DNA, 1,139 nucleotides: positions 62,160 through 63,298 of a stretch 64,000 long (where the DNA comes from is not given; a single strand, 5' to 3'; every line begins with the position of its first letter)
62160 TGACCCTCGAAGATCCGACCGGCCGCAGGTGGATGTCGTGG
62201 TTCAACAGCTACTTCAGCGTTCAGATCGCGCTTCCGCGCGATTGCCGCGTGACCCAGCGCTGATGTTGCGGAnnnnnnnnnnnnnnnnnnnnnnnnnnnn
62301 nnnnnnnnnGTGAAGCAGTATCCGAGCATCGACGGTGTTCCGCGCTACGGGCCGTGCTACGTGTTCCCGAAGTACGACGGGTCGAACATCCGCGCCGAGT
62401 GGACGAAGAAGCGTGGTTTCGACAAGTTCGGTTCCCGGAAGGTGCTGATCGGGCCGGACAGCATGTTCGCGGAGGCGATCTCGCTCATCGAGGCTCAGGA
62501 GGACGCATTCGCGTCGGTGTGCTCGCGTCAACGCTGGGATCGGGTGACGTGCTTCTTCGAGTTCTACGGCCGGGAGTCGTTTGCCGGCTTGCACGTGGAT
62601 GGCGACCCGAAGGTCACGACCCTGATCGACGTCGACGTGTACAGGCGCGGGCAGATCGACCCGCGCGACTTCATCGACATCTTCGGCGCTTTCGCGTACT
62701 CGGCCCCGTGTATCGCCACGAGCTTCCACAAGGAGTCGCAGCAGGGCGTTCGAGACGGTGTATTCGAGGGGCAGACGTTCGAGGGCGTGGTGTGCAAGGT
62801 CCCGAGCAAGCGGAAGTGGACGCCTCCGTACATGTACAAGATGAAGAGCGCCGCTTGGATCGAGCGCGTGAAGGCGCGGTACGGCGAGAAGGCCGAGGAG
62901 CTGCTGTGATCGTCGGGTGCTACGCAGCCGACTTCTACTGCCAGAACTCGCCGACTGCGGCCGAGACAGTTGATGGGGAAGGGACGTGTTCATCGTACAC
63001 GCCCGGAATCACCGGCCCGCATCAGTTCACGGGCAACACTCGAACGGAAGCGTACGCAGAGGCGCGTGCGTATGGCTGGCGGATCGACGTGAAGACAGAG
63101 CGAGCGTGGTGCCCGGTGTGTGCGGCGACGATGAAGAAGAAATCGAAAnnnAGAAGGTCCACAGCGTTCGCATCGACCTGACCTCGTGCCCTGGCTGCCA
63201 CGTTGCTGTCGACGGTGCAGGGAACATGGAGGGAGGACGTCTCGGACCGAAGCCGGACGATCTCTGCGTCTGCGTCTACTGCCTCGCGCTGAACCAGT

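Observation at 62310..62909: Minimal Rnl-type ligase near the translation/RNA module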

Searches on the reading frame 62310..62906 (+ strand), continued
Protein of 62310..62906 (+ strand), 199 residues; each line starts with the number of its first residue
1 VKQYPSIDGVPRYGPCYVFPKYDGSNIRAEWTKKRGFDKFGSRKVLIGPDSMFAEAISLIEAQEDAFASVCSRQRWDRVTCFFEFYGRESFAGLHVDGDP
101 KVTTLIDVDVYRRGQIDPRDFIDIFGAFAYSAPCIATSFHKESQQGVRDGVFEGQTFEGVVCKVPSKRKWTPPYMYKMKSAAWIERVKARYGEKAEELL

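Call 58: search_protein_families(library=pfam, alignment_id=A1, max_evalue=0.01)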
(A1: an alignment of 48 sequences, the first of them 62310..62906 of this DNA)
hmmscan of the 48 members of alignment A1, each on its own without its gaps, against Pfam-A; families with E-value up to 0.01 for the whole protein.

A. member 1, window:62310-62906:+ (199 aa): 0 families

B. families by the number of members that match (of 48 scanned): 2 families
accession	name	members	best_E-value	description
PF09414.15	RNA_ligase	34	1.6e-10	RNA ligase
PF09511.15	RNA_lig_T4_1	3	7.8e-05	RNA ligase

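Call 70: fold_search(model_id=the predicted structure, library=viral)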
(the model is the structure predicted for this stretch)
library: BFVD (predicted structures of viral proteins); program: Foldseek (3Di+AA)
matches with E <= 10: 511; with E <= 0.001: 57
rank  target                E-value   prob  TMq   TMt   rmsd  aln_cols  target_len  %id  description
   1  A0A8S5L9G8            1.3e-16  1.00  0.83  0.81   2.2       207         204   24  RNA ligase domain-containing protein [Myoviridae sp. ctPuP5]
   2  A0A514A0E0            1.9e-08  1.00  0.70  0.48   5.0       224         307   17  Putative RNA ligase 2 [Aeromonas phage LAh_8]
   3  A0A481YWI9            6.1e-08  1.00  0.66  0.38   6.1       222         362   18  RNA ligase 2 [Marseillevirus LCMAC103]
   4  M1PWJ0                8.2e-08  1.00  0.65  0.44   6.0       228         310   20  (no name in the UniProt tables at hand)
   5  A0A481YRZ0            2.6e-07  1.00  0.62  0.37   7.2       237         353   13  RNA ligase 2 [Marseillevirus LCMAC101]
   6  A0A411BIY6            4.4e-07  1.00  0.66  0.44   5.3       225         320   20  (no name in the UniProt tables at hand)
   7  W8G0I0                7.9e-07  1.00  0.53  0.30  10.2       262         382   15  (no name in the UniProt tables at hand)
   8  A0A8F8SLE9            1.4e-06  1.00  0.65  0.44   4.9       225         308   16  (no name in the UniProt tables at hand)
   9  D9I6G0                1.5e-06  1.00  0.61  0.40   4.7       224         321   15  Split RnlA RNA ligase 1 and tail fiber attachment catalyst [Acinetobacter phage 133]
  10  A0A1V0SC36            1.7e-06  1.00  0.62  0.55   4.2       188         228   11  RNA ligase [Catovirus CTV1]
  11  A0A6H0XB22            1.7e-06  1.00  0.64  0.38   7.3       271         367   14  (no name in the UniProt tables at hand)
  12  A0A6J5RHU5            2.8e-06  1.00  0.57  0.31   5.8       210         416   16  RNA ligase A [uncultured Caudovirales phage]
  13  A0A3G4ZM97            3.3e-06  1.00  0.59  0.16   4.6       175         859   14  Uncharacterized protein [Terrestrivirus sp.]
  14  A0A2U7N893            4.0e-06  1.00  0.60  0.35   4.2       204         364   14  RNA ligase A [Pseudomonas phage PspYZU05]
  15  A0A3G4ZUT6            4.5e-06  1.00  0.56  0.32   6.1       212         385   13  RNA ligase [Edafosvirus sp.]
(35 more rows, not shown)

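Call 82: search_solved_structures(query=P0037, max_evalue=10, show_alignments=2)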
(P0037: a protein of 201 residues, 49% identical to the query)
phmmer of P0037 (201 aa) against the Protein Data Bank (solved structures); distinct sequences matched with E-value up to 10: 1.
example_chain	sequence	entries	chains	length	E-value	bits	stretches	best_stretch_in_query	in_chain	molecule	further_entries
30yu_e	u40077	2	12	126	2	11.2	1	95-123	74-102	tail terminator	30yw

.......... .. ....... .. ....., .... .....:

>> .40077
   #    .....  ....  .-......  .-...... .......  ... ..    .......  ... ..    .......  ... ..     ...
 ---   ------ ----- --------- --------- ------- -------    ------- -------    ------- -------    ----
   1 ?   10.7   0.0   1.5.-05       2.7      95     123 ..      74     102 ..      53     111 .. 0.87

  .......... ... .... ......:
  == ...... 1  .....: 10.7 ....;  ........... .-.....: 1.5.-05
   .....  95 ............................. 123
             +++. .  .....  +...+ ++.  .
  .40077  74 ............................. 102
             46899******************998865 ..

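Call 83: search_solved_structures(query=P0069, max_evalue=10, show_alignments=2)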
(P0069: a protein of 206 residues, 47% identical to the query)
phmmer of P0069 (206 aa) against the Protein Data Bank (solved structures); distinct sequences matched with E-value up to 10: 0.

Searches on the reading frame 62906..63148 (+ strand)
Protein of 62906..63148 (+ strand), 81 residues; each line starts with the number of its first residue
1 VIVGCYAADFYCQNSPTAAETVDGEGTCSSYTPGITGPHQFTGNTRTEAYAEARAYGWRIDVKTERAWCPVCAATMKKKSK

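Call 76: search_protein_families(library=pfam, proteins=[window:62906-63148:+], max_evalue=0.01)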
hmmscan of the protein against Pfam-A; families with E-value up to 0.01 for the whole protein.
window:62906-63148:+ (81 aa): 0 families
